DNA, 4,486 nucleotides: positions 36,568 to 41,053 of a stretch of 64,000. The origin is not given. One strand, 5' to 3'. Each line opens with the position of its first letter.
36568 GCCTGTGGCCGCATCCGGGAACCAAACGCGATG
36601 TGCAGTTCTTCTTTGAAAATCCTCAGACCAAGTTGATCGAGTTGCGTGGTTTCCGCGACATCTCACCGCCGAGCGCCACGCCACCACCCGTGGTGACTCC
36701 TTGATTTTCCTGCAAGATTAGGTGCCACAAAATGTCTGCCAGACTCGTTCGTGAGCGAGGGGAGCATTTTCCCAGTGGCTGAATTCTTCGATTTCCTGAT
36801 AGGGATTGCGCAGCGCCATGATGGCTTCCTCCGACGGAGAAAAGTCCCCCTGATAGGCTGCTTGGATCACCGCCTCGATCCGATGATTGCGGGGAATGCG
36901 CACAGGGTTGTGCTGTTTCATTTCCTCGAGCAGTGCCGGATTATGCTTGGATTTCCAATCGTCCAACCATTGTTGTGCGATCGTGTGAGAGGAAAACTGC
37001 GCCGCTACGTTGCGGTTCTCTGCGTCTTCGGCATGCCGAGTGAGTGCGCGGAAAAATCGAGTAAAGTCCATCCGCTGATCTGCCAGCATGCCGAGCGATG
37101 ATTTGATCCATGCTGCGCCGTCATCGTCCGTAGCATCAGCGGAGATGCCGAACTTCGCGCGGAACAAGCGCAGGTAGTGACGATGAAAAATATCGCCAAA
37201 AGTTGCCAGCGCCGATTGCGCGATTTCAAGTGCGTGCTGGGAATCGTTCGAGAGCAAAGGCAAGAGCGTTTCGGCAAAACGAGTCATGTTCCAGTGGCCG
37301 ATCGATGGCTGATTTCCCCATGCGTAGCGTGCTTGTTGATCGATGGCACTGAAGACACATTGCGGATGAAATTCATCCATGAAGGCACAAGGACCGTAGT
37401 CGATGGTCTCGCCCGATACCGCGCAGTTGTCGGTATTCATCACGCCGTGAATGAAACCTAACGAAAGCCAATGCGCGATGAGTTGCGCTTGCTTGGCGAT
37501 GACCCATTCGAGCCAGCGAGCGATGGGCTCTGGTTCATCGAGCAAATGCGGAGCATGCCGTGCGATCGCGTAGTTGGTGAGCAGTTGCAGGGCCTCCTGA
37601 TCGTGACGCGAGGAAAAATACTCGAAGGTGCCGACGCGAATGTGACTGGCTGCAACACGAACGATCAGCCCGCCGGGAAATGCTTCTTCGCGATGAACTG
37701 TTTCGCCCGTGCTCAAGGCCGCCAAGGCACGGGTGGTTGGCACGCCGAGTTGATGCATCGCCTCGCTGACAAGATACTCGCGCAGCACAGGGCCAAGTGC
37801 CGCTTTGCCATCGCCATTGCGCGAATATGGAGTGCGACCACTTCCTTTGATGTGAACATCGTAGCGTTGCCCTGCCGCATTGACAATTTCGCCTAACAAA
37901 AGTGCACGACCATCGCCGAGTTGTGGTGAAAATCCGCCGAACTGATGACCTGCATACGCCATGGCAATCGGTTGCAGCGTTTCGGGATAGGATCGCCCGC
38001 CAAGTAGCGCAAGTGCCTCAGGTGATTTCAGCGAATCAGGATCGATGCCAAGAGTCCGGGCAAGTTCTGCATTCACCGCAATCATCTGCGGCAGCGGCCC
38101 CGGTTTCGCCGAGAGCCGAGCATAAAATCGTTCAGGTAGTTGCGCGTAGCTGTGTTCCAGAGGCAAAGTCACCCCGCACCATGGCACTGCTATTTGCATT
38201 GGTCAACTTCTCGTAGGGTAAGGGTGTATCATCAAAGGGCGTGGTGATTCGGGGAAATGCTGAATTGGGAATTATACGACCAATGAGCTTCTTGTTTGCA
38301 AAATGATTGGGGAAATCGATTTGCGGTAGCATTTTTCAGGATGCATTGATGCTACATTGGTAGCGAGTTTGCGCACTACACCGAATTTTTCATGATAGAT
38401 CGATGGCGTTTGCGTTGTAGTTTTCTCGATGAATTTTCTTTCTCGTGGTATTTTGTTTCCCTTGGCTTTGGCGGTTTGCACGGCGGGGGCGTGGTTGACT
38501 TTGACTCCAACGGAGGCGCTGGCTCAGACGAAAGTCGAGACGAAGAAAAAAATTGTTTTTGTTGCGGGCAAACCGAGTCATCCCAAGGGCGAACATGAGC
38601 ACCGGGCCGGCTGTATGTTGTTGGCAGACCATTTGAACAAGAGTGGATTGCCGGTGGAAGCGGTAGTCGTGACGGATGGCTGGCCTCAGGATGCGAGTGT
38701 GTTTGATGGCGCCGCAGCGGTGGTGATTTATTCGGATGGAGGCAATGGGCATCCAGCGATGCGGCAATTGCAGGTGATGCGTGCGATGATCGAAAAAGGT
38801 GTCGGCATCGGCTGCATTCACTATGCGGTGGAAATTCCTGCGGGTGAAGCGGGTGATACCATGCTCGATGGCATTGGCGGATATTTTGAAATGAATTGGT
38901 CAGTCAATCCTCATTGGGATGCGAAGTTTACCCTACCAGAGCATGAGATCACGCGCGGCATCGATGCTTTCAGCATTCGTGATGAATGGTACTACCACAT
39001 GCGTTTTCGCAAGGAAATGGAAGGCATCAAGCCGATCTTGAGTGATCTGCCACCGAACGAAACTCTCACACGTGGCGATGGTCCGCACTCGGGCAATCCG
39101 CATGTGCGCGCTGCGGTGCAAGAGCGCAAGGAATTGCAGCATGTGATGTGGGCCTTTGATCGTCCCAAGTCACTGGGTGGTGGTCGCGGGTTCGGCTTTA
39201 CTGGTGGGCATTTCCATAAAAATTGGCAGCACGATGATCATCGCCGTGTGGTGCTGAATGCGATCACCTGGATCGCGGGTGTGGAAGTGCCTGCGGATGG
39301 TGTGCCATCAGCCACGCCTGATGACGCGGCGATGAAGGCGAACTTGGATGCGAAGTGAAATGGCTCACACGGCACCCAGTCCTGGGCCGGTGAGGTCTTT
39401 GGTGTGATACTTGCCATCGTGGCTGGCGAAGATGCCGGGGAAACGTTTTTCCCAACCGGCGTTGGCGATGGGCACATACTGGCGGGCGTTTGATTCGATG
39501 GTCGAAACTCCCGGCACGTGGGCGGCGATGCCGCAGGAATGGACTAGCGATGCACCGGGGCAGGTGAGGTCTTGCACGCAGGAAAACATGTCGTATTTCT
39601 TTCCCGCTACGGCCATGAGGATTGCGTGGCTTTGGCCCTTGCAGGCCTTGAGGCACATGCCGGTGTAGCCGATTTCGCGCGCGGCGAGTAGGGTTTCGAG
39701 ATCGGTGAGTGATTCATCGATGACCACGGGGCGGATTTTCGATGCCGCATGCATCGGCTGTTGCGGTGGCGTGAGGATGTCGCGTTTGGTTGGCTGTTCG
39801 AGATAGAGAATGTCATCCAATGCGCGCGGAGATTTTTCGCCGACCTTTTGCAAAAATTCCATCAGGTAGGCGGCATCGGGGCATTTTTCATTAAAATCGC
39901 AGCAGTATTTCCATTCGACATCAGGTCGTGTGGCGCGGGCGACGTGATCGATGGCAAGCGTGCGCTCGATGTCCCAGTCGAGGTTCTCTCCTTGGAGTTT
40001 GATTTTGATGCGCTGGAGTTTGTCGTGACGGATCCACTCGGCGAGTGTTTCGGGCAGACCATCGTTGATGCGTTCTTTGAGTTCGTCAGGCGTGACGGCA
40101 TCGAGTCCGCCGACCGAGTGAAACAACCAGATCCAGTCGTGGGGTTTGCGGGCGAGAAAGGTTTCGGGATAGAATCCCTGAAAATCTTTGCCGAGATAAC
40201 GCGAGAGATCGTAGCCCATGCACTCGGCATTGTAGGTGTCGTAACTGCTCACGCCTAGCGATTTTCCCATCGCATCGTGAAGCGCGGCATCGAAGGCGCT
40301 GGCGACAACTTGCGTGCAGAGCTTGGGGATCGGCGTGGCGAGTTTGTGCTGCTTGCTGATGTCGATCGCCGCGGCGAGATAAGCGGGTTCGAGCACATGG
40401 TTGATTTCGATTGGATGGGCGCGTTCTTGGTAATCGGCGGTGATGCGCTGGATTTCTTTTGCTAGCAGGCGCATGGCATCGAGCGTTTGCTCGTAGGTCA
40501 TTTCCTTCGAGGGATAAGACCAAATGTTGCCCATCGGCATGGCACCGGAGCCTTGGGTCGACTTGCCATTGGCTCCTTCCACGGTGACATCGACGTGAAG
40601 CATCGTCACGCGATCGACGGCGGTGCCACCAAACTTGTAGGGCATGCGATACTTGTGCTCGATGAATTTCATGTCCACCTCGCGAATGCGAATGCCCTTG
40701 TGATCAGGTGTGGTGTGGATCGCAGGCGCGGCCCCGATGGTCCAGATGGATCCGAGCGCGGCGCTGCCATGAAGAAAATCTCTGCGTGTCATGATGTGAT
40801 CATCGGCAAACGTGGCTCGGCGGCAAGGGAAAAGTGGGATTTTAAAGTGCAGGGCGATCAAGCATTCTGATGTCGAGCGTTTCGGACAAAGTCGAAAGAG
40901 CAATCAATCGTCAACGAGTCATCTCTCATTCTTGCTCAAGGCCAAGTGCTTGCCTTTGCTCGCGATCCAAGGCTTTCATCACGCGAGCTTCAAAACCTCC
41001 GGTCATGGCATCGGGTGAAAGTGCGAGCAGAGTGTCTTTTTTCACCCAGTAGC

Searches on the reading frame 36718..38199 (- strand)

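Call 4: search_protein_families(library=pfam, proteins=[window:36718-38199:-], max_evalue=0.01)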
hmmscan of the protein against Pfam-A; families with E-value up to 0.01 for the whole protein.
window:36718-38199:- (493 aa): 1 family
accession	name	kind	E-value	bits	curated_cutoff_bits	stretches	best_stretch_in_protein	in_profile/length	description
PF02696.19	SelO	-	9.7e-116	387.7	22.8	1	12-460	5-462/466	Protein adenylyltransferase SelO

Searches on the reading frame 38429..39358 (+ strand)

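Call 6: search_protein_families(library=pfam, proteins=[window:38429-39358:+], max_evalue=0.01)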
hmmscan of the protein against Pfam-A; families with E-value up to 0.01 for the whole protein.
window:38429-39358:+ (309 aa): 1 family
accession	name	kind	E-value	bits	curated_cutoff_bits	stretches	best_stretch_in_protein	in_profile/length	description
PF06283.17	ThuA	-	3.7e-15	57.2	33.4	1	55-282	12-209/209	Trehalose utilisation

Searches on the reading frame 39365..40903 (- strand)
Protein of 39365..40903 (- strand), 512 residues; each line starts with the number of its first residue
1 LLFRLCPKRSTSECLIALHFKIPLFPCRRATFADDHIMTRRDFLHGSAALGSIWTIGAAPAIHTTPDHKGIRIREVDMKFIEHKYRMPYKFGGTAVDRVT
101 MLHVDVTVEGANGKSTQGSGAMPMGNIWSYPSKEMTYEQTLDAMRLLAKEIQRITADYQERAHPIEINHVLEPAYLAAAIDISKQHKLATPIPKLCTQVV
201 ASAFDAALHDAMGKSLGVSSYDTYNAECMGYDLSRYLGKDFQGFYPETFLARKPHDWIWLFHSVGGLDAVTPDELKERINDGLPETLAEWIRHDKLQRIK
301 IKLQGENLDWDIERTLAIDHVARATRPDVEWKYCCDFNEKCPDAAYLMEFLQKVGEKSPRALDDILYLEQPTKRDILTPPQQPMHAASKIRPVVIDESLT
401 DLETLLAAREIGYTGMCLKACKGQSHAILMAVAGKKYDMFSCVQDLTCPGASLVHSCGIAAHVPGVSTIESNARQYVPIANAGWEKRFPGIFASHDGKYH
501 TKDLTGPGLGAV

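Call 6: search_protein_families(library=pfam, proteins=[window:39365-40903:-], max_evalue=0.01)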
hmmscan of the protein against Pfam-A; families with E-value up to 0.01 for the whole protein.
window:39365-40903:- (512 aa): 2 families
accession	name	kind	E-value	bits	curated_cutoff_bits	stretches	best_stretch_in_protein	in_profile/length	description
PF13378.12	MR_MLE_C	-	2e-07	31.4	29.4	1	287-511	6-213/219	Enolase C-terminal domain-like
PF10518.14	TAT_signal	-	0.0059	16.9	22.7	0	38-51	2-15/21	TAT (twin-arginine translocation) pathway signal sequence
